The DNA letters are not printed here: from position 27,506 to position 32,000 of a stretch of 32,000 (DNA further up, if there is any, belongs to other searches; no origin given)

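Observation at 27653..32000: Terminal C-A-T-R module of a multimodular NRPS in a methanogen-type genome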

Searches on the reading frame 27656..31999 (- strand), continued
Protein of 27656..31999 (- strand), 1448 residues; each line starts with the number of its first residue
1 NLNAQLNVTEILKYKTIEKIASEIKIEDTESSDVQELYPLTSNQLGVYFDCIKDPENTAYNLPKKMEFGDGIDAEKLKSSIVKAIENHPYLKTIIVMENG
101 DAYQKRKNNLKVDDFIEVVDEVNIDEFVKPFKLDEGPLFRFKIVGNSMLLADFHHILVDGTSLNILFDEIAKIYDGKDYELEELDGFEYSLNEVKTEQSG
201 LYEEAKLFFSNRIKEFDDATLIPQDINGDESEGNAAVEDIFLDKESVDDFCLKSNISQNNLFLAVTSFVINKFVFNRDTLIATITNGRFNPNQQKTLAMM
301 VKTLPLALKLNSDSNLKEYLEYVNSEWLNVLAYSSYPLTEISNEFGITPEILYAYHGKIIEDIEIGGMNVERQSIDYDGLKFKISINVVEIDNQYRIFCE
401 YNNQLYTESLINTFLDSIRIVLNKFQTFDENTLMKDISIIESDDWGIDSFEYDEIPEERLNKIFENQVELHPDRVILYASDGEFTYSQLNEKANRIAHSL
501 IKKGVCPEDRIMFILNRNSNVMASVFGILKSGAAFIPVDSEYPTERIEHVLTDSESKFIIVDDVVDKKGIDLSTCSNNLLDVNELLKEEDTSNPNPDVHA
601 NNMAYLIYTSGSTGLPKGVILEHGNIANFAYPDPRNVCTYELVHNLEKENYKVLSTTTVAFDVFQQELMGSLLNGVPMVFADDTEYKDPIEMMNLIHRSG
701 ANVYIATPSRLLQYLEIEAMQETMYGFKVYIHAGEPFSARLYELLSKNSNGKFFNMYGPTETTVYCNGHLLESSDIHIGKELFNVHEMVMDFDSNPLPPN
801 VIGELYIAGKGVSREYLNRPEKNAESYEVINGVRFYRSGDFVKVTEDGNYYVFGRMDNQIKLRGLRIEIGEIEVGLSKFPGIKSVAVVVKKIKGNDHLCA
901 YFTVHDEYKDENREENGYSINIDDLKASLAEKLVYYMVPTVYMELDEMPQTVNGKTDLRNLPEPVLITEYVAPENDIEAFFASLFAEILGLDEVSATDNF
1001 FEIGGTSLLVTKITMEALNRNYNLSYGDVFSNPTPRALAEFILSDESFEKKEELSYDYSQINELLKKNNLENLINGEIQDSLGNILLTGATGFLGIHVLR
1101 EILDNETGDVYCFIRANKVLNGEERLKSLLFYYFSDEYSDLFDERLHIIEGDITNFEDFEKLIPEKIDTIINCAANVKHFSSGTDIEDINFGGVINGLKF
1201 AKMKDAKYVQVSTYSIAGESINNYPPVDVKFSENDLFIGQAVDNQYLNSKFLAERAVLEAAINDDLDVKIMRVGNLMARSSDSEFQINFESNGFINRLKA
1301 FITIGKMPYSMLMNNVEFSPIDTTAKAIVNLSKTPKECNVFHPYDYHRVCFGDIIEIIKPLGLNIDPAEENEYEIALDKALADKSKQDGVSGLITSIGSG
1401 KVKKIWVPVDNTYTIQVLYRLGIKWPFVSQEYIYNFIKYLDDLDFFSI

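Call 11: find_homologous_proteins(query=window:27656-31999:-)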
Query window:27656-31999:- (1448 aa): 456 proteins with E <= 0.001 among 8000 candidates; the best 120 are listed.
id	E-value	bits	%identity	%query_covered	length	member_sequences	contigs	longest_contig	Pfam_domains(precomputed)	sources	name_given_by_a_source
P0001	0.0e+0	3399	87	100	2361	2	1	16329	PF00668.26,PF16363.12,PF00550.32,PF01073.26,PF00501.35,PF13193.13,PF07993.19,PF01370.28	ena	-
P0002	0.0e+0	3395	86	100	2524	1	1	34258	PF00668.26,PF04321.24,PF16363.12,PF00550.32,PF01073.26,PF00501.35,PF13193.13,PF07993.19,PF01370.28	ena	-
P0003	0.0e+0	3392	86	100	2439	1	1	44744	PF00668.26,PF04321.24,PF16363.12,PF00550.32,PF01073.26,PF00501.35,PF13193.13,PF07993.19,PF01370.28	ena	-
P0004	0.0e+0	3392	86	100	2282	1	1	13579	PF00668.26,PF04321.24,PF16363.12,PF00550.32,PF01073.26,PF00501.35,PF13193.13,PF07993.19,PF01370.28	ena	-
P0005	0.0e+0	3378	86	100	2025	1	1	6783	PF00668.26,PF16363.12,PF00550.32,PF01073.26,PF00501.35,PF13193.13,PF07993.19,PF01370.28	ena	-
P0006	0.0e+0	3292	86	100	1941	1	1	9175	PF00668.26,PF16363.12,PF00550.32,PF01073.26,PF00501.35,PF13193.13,PF07993.19,PF01370.28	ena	-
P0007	0.0e+0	3225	86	100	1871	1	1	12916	PF00668.26,PF16363.12,PF00550.32,PF01073.26,PF00501.35,PF13193.13,PF07993.19,PF01370.28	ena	-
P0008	0.0e+0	3074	77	100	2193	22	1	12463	PF00668.26,PF04321.24,PF16363.12,PF00550.32,PF01073.26,PF00501.35,PF13193.13,PF07993.19,PF23297.2,PF01370.28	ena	-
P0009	0.0e+0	3064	89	100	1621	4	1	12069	PF00668.26,PF04321.24,PF16363.12,PF00550.32,PF01073.26,PF00501.35,PF13193.13,PF07993.19,PF01370.28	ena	-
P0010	0.0e+0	3043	77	100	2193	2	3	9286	PF00668.26,PF16363.12,PF00550.32,PF01073.26,PF00501.35,PF13193.13,PF07993.19,PF01370.28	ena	-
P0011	0.0e+0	3036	76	100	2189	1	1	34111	PF00668.26,PF04321.24,PF16363.12,PF00550.32,PF01073.26,PF00501.35,PF13193.13,PF07993.19,PF23297.2,PF01370.28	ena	-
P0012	0.0e+0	3020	76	100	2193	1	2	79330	PF00668.26,PF16363.12,PF00550.32,PF01073.26,PF00501.35,PF13193.13,PF07993.19,PF23297.2,PF01370.28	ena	-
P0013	0.0e+0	3020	76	100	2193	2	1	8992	PF00668.26,PF04321.24,PF16363.12,PF00550.32,PF01073.26,PF00501.35,PF13193.13,PF07993.19,PF23297.2,PF01370.28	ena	-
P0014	0.0e+0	3017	76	100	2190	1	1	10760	PF00668.26,PF16363.12,PF00550.32,PF01073.26,PF00501.35,PF13193.13,PF07993.19,PF23297.2,PF01370.28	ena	-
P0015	0.0e+0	3013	76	100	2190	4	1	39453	PF00668.26,PF16363.12,PF00550.32,PF01073.26,PF00501.35,PF13193.13,PF07993.19,PF23297.2,PF01370.28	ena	-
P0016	0.0e+0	3010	76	100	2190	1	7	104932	PF00668.26,PF16363.12,PF00550.32,PF01073.26,PF00501.35,PF13193.13,PF07993.19,PF23297.2,PF01370.28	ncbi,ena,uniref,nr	ncbi:non-ribosomal peptide synthetase [Methanobrevibacter sp.]|uniref:non-ribosomal peptide syntheta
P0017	0.0e+0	2999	76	100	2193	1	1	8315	PF00668.26,PF16363.12,PF00550.32,PF01073.26,PF00501.35,PF13193.13,PF07993.19,PF01370.28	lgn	-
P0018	0.0e+0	2997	76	100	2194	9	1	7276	PF00668.26,PF04321.24,PF16363.12,PF00550.32,PF01073.26,PF00501.35,PF13193.13,PF07993.19,PF23297.2,PF01370.28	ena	-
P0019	0.0e+0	2971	74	100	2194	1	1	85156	PF00668.26,PF16363.12,PF00550.32,PF00501.35,PF13193.13,PF07993.19,PF01370.28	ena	-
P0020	0.0e+0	2971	75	100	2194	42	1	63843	PF00668.26,PF04321.24,PF16363.12,PF00550.32,PF01073.26,PF00501.35,PF13193.13,PF07993.19,PF23297.2,PF01370.28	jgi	-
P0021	0.0e+0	2948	89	100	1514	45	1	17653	PF00668.26,PF16363.12,PF00550.32,PF01073.26,PF00501.35,PF13193.13,PF07993.19,PF01370.28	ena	-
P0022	0.0e+0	2942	73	100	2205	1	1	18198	PF00668.26,PF04321.24,PF16363.12,PF00550.32,PF01073.26,PF00501.35,PF13193.13,PF07993.19,PF23297.2,PF01370.28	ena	-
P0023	0.0e+0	2905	84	100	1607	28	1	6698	PF00668.26,PF04321.24,PF16363.12,PF00550.32,PF01073.26,PF00501.35,PF13193.13,PF07993.19,PF01370.28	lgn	-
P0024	0.0e+0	2774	68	100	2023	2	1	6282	PF00668.26,PF16363.12,PF02719.22,PF00550.32,PF01073.26,PF00501.35,PF13193.13,PF07993.19,PF01370.28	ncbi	ncbi:MAG: hypothetical protein BZ135_08700, partial [Methanosphaera sp. rholeuAM6]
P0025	0.0e+0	2727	67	100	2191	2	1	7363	PF00668.26,PF16363.12,PF00550.32,PF01073.26,PF00501.35,PF13193.13,PF07993.19,PF01370.28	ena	-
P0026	0.0e+0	2710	67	100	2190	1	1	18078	PF00668.26,PF16363.12,PF00550.32,PF01073.26,PF00501.35,PF13193.13,PF07993.19,PF01370.28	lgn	-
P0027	0.0e+0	2710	66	100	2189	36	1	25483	PF00668.26,PF04321.24,PF16363.12,PF00550.32,PF01073.26,PF00501.35,PF13193.13,PF07993.19,PF01370.28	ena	-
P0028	0.0e+0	2702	66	99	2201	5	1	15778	PF00668.26,PF04321.24,PF16363.12,PF00550.32,PF01073.26,PF00501.35,PF13193.13,PF07993.19,PF23297.2,PF01370.28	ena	-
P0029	0.0e+0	2701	67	100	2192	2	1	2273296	PF00668.26,PF16363.12,PF00550.32,PF01073.26,PF00501.35,PF13193.13,PF07993.19,PF23297.2,PF01370.28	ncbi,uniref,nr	ncbi:non-ribosomal peptide synthetase [Methanobrevibacter sp. YE315]|uniref:non-ribosomal peptide sy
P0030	0.0e+0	2700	67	100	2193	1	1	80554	PF00668.26,PF04321.24,PF16363.12,PF00550.32,PF01073.26,PF00501.35,PF13193.13,PF07993.19,PF23297.2,PF01370.28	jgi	jgi:amino acid adenylation domain-containing protein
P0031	0.0e+0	2678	64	100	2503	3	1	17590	PF00668.26,PF16363.12,PF00550.32,PF01073.26,PF00501.35,PF13193.13,PF07993.19,PF01370.28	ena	-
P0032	0.0e+0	2650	59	72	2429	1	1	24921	PF00668.26,PF00550.32,PF00501.35,PF13193.13,PF23297.2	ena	-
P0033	0.0e+0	2610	65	100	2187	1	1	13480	PF00668.26,PF16363.12,PF00550.32,PF01073.26,PF00501.35,PF13193.13,PF07993.19,PF01370.28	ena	-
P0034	0.0e+0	2517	76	100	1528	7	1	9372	PF00668.26,PF04321.24,PF16363.12,PF00550.32,PF01073.26,PF00501.35,PF13193.13,PF07993.19,PF01370.28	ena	-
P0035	0.0e+0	2451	88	84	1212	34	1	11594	PF00668.26,PF04321.24,PF16363.12,PF00550.32,PF01073.26,PF00501.35,PF07993.19,PF01370.28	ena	-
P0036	0.0e+0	2451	64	100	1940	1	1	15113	PF00668.26,PF04321.24,PF16363.12,PF00550.32,PF01073.26,PF00501.35,PF13193.13,PF07993.19,PF01370.28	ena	-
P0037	0.0e+0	2320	58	100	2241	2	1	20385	PF00668.26,PF04321.24,PF16363.12,PF00550.32,PF01073.26,PF00501.35,PF13193.13,PF07993.19,PF01370.28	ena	-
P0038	0.0e+0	2299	58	100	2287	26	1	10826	PF00668.26,PF16363.12,PF00550.32,PF01073.26,PF00501.35,PF13193.13,PF07993.19,PF01370.28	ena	-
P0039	0.0e+0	2274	57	100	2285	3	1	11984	PF00668.26,PF04321.24,PF16363.12,PF00550.32,PF01073.26,PF00501.35,PF13193.13,PF07993.19,PF01370.28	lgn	-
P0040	0.0e+0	2274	57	100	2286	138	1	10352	PF00668.26,PF16363.12,PF00550.32,PF01073.26,PF00501.35,PF13193.13,PF07993.19,PF01370.28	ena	-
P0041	0.0e+0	2273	57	100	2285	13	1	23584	PF00668.26,PF16363.12,PF00550.32,PF01073.26,PF00501.35,PF13193.13,PF07993.19,PF01370.28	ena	-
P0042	0.0e+0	2263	100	53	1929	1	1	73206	PF00668.26,PF00550.32,PF00501.35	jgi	-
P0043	0.0e+0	2261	57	100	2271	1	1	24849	PF00668.26,PF16363.12,PF00550.32,PF00501.35,PF13193.13,PF07993.19,PF01370.28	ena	-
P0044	0.0e+0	2247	58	100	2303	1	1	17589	PF00668.26,PF04321.24,PF16363.12,PF00550.32,PF01073.26,PF00501.35,PF13193.13,PF07993.19,PF01370.28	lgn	-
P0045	0.0e+0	2226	69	98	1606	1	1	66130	PF00668.26,PF04321.24,PF16363.12,PF00550.32,PF01073.26,PF00501.35,PF13193.13,PF07993.19,PF01370.28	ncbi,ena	-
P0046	0.0e+0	2153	100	50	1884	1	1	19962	PF00668.26,PF00550.32,PF00501.35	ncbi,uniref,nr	ncbi:MAG: amino acid adenylation domain-containing protein [Methanobrevibacter sp.]|uniref:non-ribos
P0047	0.0e+0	2150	88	58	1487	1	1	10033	PF00668.26,PF00550.32,PF00501.35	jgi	-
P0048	0.0e+0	2149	64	100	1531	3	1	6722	PF00668.26,PF16363.12,PF00550.32,PF01073.26,PF00501.35,PF13193.13,PF07993.19,PF23297.2,PF01370.28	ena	-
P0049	0.0e+0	2112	50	100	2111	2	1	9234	PF00668.26,PF00550.32,PF01073.26,PF00501.35,PF13193.13,PF07993.19,PF01370.28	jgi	-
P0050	0.0e+0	2032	51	100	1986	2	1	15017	PF00668.26,PF16363.12,PF00550.32,PF01073.26,PF00501.35,PF13193.13,PF07993.19,PF01370.28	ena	-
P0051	0.0e+0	2011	48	100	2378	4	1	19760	PF00668.26,PF00550.32,PF01073.26,PF00501.35,PF13193.13,PF07993.19,PF01370.28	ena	-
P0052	0.0e+0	2002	64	100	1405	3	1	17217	PF00668.26,PF16363.12,PF00550.32,PF01073.26,PF00501.35,PF13193.13,PF07993.19,PF01370.28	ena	-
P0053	0.0e+0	1973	79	76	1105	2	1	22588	PF04321.24,PF16363.12,PF00550.32,PF01073.26,PF00501.35,PF13193.13,PF07993.19,PF01370.28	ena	-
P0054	0.0e+0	1858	50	79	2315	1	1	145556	PF00668.26,PF00550.32,PF00501.35,PF13193.13,PF07993.19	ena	-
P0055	0.0e+0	1853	66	83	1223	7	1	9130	PF00668.26,PF16363.12,PF00550.32,PF01073.26,PF00501.35,PF13193.13,PF07993.19,PF01370.28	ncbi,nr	ncbi:MAG: amino acid adenylation domain-containing protein [archaeon]|nr:amino acid adenylation doma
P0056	0.0e+0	1803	86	49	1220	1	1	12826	PF00668.26,PF00550.32,PF00501.35,PF13193.13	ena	-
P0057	0.0e+0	1798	40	100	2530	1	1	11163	PF00668.26,PF00550.32,PF01073.26,PF00501.35,PF13193.13,PF07993.19,PF01370.28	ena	-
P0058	0.0e+0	1794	40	99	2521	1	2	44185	PF00668.26,PF00550.32,PF01073.26,PF00501.35,PF13193.13,PF07993.19,PF01370.28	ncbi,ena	-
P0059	0.0e+0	1775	60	72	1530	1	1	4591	PF00668.26,PF00550.32,PF00501.35,PF13193.13,PF23297.2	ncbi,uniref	ncbi:non-ribosomal peptide synthetase, partial [Methanosphaera sp.]|uniref:non-ribosomal peptide syn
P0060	0.0e+0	1773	40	99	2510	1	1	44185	PF00668.26,PF00550.32,PF01073.26,PF00501.35,PF13193.13,PF07993.19,PF01370.28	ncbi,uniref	ncbi:amino acid adenylation domain-containing protein [uncultured Methanobrevibacter sp.]|uniref:ami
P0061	0.0e+0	1765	40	100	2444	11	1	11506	PF00668.26,PF00550.32,PF01073.26,PF00501.35,PF13193.13,PF07993.19,PF01370.28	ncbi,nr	ncbi:MAG: amino acid adenylation domain-containing protein [Methanobrevibacter sp.]|nr:amino acid ad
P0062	0.0e+0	1691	52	100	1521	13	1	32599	PF00668.26,PF16363.12,PF00550.32,PF01073.26,PF00501.35,PF13193.13,PF07993.19,PF01370.28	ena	-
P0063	0.0e+0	1665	58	64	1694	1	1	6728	PF00668.26,PF00550.32,PF00501.35,PF13193.13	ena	-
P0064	0.0e+0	1643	52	100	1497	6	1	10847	PF00668.26,PF00550.32,PF00501.35,PF13193.13,PF07993.19,PF01370.28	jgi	-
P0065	0.0e+0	1630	52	100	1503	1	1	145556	PF00668.26,PF00550.32,PF01073.26,PF00501.35,PF13193.13,PF07993.19,PF01370.28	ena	-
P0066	0.0e+0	1626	58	73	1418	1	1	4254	PF00668.26,PF00550.32,PF00501.35,PF13193.13,PF23297.2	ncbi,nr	ncbi:MAG: amino acid adenylation domain-containing protein, partial [Methanosphaera sp.]|nr:amino ac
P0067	0.0e+0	1607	41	100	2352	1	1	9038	PF00668.26,PF04321.24,PF00550.32,PF01073.26,PF00501.35,PF13193.13,PF07993.19,PF01370.28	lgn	-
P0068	0.0e+0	1588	40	100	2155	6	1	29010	PF00668.26,PF00550.32,PF01073.26,PF00501.35,PF13193.13,PF07993.19,PF01370.28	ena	-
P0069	0.0e+0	1563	42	100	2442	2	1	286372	PF00668.26,PF04321.24,PF00550.32,PF01073.26,PF00501.35,PF13193.13,PF07993.19,PF01370.28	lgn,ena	-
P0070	0.0e+0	1546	43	73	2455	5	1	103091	PF00668.26,PF00550.32,PF00501.35,PF13193.13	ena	-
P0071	0.0e+0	1538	43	100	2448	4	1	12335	PF00668.26,PF04321.24,PF00550.32,PF01073.26,PF00501.35,PF13193.13,PF07993.19,PF01370.28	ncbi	-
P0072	0.0e+0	1507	43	100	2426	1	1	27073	PF00668.26,PF16363.12,PF00550.32,PF01073.26,PF00501.35,PF13193.13,PF07993.19,PF01370.28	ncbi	-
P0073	0.0e+0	1502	40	99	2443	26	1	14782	PF00668.26,PF04321.24,PF16363.12,PF00550.32,PF01073.26,PF00501.35,PF13193.13,PF07993.19,PF01370.28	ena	-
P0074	0.0e+0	1488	42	100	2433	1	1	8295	PF00668.26,PF00550.32,PF01073.26,PF00501.35,PF13193.13,PF07993.19,PF01370.28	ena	-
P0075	0.0e+0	1483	40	97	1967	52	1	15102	PF00668.26,PF00550.32,PF00501.35,PF13193.13,PF07993.19,PF01370.28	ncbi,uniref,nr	ncbi:non-ribosomal peptide synthetase [uncultured Methanobrevibacter sp.]|uniref:non-ribosomal pepti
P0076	0.0e+0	1476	40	98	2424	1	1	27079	PF00668.26,PF04321.24,PF16363.12,PF00550.32,PF01073.26,PF00501.35,PF13193.13,PF07993.19,PF13460.13,PF01370.28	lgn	-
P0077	0.0e+0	1474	41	100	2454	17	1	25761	PF00668.26,PF00550.32,PF01073.26,PF00501.35,PF13193.13,PF07993.19,PF01370.28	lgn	-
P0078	0.0e+0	1471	55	58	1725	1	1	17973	PF00668.26,PF00550.32,PF00501.35,PF13193.13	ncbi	-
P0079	0.0e+0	1463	42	100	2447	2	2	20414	PF00668.26,PF00550.32,PF01073.26,PF00501.35,PF13193.13,PF07993.19,PF01370.28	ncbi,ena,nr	ncbi:MAG: amino acid adenylation domain-containing protein [Clostridia bacterium]|nr:amino acid aden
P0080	0.0e+0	1457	41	100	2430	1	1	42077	PF00668.26,PF00550.32,PF00501.35,PF13193.13,PF07993.19,PF01370.28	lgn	-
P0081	0.0e+0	1456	38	99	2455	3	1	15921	PF00668.26,PF04321.24,PF16363.12,PF00550.32,PF01073.26,PF00501.35,PF13193.13,PF07993.19,PF13460.13,PF01370.28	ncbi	-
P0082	0.0e+0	1455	39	98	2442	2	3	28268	PF00668.26,PF04321.24,PF16363.12,PF00550.32,PF01073.26,PF00501.35,PF13193.13,PF07993.19,PF13460.13,PF01370.28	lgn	-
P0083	0.0e+0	1452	42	100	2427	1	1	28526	PF00668.26,PF04321.24,PF00550.32,PF01073.26,PF00501.35,PF13193.13,PF07993.19,PF01370.28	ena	-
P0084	0.0e+0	1447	39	98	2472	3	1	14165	PF00668.26,PF04321.24,PF16363.12,PF00550.32,PF01073.26,PF00501.35,PF13193.13,PF07993.19,PF01370.28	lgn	-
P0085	0.0e+0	1446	47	72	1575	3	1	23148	PF00668.26,PF00550.32,PF00501.35,PF13193.13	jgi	jgi:Non-ribosomal peptide synthetase modules and related proteins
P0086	0.0e+0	1443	42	100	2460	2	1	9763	PF00668.26,PF00550.32,PF00501.35,PF13193.13,PF07993.19,PF01370.28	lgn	-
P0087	0.0e+0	1443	40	98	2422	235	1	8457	PF00668.26,PF04321.24,PF16363.12,PF00550.32,PF01073.26,PF00501.35,PF13193.13,PF07993.19,PF13460.13,PF01370.28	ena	-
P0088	0.0e+0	1441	50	95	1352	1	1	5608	PF00668.26,PF16363.12,PF00550.32,PF01073.26,PF00501.35,PF07993.19,PF01370.28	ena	-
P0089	0.0e+0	1439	38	100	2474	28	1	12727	PF00668.26,PF04321.24,PF16363.12,PF00550.32,PF01073.26,PF00501.35,PF13193.13,PF07993.19,PF01370.28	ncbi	ncbi:MAG: amino acid adenylation domain-containing protein [Eubacterium sp.]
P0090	0.0e+0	1438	40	97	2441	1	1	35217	PF00668.26,PF00550.32,PF01073.26,PF00501.35,PF13193.13,PF07993.19,PF13460.13,PF01370.28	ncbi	-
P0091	0.0e+0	1436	41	100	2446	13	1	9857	PF00668.26,PF00550.32,PF01073.26,PF00501.35,PF13193.13,PF07993.19,PF01370.28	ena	-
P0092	0.0e+0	1433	44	100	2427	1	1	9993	PF00668.26,PF04321.24,PF00550.32,PF01073.26,PF00501.35,PF13193.13,PF07993.19,PF01370.28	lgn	-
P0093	0.0e+0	1428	38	98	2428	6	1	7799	PF00668.26,PF04321.24,PF16363.12,PF00550.32,PF01073.26,PF00501.35,PF13193.13,PF07993.19,PF01370.28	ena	-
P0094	0.0e+0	1428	38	99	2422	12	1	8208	PF00668.26,PF04321.24,PF16363.12,PF00550.32,PF01073.26,PF00501.35,PF13193.13,PF07993.19,PF01370.28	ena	-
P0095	0.0e+0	1425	40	98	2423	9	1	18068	PF00668.26,PF04321.24,PF16363.12,PF00550.32,PF01073.26,PF00501.35,PF13193.13,PF07993.19,PF13460.13,PF01370.28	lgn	-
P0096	0.0e+0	1425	38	98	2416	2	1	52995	PF00668.26,PF00550.32,PF01073.26,PF00501.35,PF13193.13,PF07993.19,PF01370.28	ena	-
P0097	0.0e+0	1424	37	97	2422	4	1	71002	PF00668.26,PF04321.24,PF02719.22,PF00550.32,PF01073.26,PF00501.35,PF13193.13,PF07993.19,PF01370.28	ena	-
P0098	0.0e+0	1424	42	100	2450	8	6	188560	PF00668.26,PF00550.32,PF00501.35,PF13193.13,PF07993.19,PF01370.28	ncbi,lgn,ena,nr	ncbi:MAG: amino acid adenylation domain-containing protein [Clostridia bacterium]|nr:amino acid aden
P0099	0.0e+0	1415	38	98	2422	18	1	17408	PF00668.26,PF04321.24,PF16363.12,PF02719.22,PF00550.32,PF01073.26,PF00501.35,PF13193.13,PF07993.19,PF01370.28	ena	-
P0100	0.0e+0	1415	37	99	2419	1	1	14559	PF00668.26,PF00550.32,PF01073.26,PF00501.35,PF13193.13,PF07993.19,PF01370.28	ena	-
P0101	0.0e+0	1413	41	98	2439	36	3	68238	PF00668.26,PF07247.18,PF00550.32,PF01073.26,PF00501.35,PF13193.13,PF07993.19,PF01370.28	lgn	-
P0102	0.0e+0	1411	39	97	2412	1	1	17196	PF00668.26,PF00550.32,PF01073.26,PF00501.35,PF13193.13,PF07993.19,PF01370.28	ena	-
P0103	0.0e+0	1409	37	99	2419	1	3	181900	PF00668.26,PF00550.32,PF01073.26,PF00501.35,PF13193.13,PF07993.19,PF01370.28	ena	-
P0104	0.0e+0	1400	38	97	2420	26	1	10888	PF00668.26,PF02719.22,PF00550.32,PF01073.26,PF00501.35,PF13193.13,PF07993.19,PF01370.28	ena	-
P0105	0.0e+0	1399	39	97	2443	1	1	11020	PF00668.26,PF00550.32,PF01073.26,PF00501.35,PF13193.13,PF07993.19,PF01370.28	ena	-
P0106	0.0e+0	1398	38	97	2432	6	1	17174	PF00668.26,PF02719.22,PF00550.32,PF01073.26,PF00501.35,PF13193.13,PF07993.19,PF01370.28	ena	-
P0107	0.0e+0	1398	37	100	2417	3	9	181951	PF00668.26,PF04321.24,PF00550.32,PF01073.26,PF00501.35,PF13193.13,PF07993.19,PF01370.28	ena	-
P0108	0.0e+0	1393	39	98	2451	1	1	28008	PF00668.26,PF00550.32,PF01073.26,PF00501.35,PF13193.13,PF07993.19,PF01370.28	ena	-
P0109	0.0e+0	1393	38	99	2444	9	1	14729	PF00668.26,PF00550.32,PF01073.26,PF00501.35,PF13193.13,PF07993.19,PF01370.28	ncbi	-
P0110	0.0e+0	1390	85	41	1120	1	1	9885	PF00668.26,PF00550.32,PF00501.35,PF00144.30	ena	-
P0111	0.0e+0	1388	38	98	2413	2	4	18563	PF00668.26,PF00550.32,PF01073.26,PF00501.35,PF13193.13,PF07993.19,PF01370.28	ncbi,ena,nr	ncbi:MAG: amino acid adenylation domain-containing protein [Muribaculaceae bacterium]|nr:amino acid 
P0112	0.0e+0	1387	42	100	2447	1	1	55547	PF00668.26,PF00550.32,PF01073.26,PF00501.35,PF13193.13,PF07993.19,PF01370.28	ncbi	-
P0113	0.0e+0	1382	39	98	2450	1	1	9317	PF00668.26,PF16363.12,PF00550.32,PF01073.26,PF00501.35,PF13193.13,PF07993.19,PF01370.28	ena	-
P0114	0.0e+0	1379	40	100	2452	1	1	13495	PF00668.26,PF16363.12,PF00550.32,PF01073.26,PF00501.35,PF13193.13,PF07993.19,PF01370.28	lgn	-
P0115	0.0e+0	1379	42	100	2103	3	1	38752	PF00668.26,PF00550.32,PF01073.26,PF00501.35,PF13193.13,PF07993.19,PF01370.28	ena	-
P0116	0.0e+0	1375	41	100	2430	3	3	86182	PF00668.26,PF04321.24,PF00550.32,PF01073.26,PF00501.35,PF13193.13,PF07993.19,PF01370.28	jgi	jgi:amino acid adenylation domain-containing protein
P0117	0.0e+0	1374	37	97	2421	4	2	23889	PF00668.26,PF16363.12,PF00550.32,PF01073.26,PF00501.35,PF13193.13,PF07993.19,PF01370.28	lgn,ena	-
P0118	0.0e+0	1371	37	97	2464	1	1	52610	PF00668.26,PF04321.24,PF16363.12,PF00550.32,PF01073.26,PF00501.35,PF13193.13,PF07993.19,PF01370.28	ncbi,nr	ncbi:MAG: amino acid adenylation domain-containing protein [Bacteroidales bacterium]|nr:amino acid a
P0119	0.0e+0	1369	36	98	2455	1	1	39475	PF00668.26,PF04321.24,PF16363.12,PF02719.22,PF00550.32,PF01073.26,PF00501.35,PF13193.13,PF07993.19,PF01370.28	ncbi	-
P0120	0.0e+0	1369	38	100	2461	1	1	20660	PF00668.26,PF00550.32,PF01073.26,PF00501.35,PF13193.13,PF07993.19,PF01370.28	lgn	-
